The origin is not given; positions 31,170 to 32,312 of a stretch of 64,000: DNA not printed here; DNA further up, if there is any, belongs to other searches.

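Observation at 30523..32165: HipA-like mini-kinase broken by a single in-frame TAG and translationally coupled to an unknown 281-aa partner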

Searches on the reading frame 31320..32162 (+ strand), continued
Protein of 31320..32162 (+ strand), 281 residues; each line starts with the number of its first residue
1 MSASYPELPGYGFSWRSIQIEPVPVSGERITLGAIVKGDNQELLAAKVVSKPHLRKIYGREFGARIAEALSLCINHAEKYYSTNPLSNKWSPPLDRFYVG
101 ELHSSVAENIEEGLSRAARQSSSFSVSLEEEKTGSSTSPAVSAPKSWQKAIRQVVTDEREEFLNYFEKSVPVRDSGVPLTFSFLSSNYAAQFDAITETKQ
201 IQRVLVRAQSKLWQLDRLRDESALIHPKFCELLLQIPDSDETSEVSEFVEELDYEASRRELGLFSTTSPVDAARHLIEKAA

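Call 82: get_annotated_region(hit=H7, flank=2500)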
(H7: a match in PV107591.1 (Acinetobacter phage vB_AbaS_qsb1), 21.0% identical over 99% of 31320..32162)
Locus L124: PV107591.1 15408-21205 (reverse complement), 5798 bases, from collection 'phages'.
description: Acinetobacter phage vB_AbaS_qsb1, complete genome.
organism: Acinetobacter phage vB_AbaS_qsb1 (NCBI taxid 3369203)
taxonomy: Viruses
host: Acinetobacter baumannii; source: sewage; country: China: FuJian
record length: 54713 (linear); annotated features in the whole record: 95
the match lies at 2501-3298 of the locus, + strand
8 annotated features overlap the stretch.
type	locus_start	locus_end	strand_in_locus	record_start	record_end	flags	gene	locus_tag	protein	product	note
CDS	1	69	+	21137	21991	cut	-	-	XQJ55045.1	hypothetical protein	-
CDS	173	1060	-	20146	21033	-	-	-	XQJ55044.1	BRO family protein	DNA repair and modification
CDS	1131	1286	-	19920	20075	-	-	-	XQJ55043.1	Arc-like DNA binding domain protein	DNA repair and modification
CDS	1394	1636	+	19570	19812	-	-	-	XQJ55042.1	Arc-like DNA binding domain protein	DNA repair and modification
CDS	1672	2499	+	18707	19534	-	-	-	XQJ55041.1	hypothetical protein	-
CDS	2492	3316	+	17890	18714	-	-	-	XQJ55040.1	hypothetical protein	-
CDS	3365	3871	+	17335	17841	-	-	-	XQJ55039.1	hypothetical protein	-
CDS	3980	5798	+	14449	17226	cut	-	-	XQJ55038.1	tail length tape measure protein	structural protein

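Call 90: fold_search(model_id=the predicted structure, library=viral)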
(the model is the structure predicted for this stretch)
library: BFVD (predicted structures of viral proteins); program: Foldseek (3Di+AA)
matches with E <= 10: 654; with E <= 0.001: 1
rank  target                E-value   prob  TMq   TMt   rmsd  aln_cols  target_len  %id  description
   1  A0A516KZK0            8.0e-15  1.00  0.45  0.44  16.5       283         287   20  (no name in the UniProt tables at hand)
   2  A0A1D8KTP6            1.1e-03  1.00  0.31  0.43   6.1       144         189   12  Restriction endonuclease [Synechococcus phage S-CAM7]
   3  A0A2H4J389            1.5e-03  0.98  0.32  0.24  14.5       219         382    9  Type VII secretion protein [uncultured Caudovirales phage]
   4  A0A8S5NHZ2            6.7e-03  0.95  0.26  0.28   5.9       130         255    8  DUF1828 domain-containing protein [Siphoviridae sp. ctRg81]
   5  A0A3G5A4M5            6.7e-03  0.89  0.25  0.16  11.1       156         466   10  C2H2-type domain-containing protein [Harvfovirus sp.]
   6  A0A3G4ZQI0            7.2e-03  0.99  0.33  0.47   6.5       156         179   11  Uncharacterized protein [Terrestrivirus sp.]
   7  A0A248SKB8            7.2e-03  0.97  0.27  0.42   6.5       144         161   18  (no name in the UniProt tables at hand)
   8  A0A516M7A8            8.2e-03  0.98  0.32  0.48   5.5       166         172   10  (no name in the UniProt tables at hand)
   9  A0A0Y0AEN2            1.1e-02  0.77  0.21  0.20   8.6       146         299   16  Homing endonuclease [Bacillus phage Eldridge]
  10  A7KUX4                1.3e-02  0.44  0.26  0.26  16.6       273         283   15  (no name in the UniProt tables at hand)
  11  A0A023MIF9            1.5e-02  0.47  0.26  0.18  20.0       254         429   11  Bro [Agrotis segetum granulosis virus]
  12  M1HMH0                2.3e-02  0.41  0.26  0.26  20.6       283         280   10  (no name in the UniProt tables at hand)
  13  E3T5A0                2.4e-02  0.47  0.21  0.19  10.9       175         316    6  Putative DNA replication factor C subunit [Cafeteria roenbergensis virus (strain BV-PW1)]
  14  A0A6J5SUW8            2.4e-02  0.33  0.23  0.26  17.9       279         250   10  PD-(D/E)XK nuclease superfamily [uncultured Caudovirales phage]
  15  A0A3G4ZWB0            2.6e-02  0.66  0.22  0.34  11.9       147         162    9  DUF559 domain-containing protein [Faunusvirus sp.]
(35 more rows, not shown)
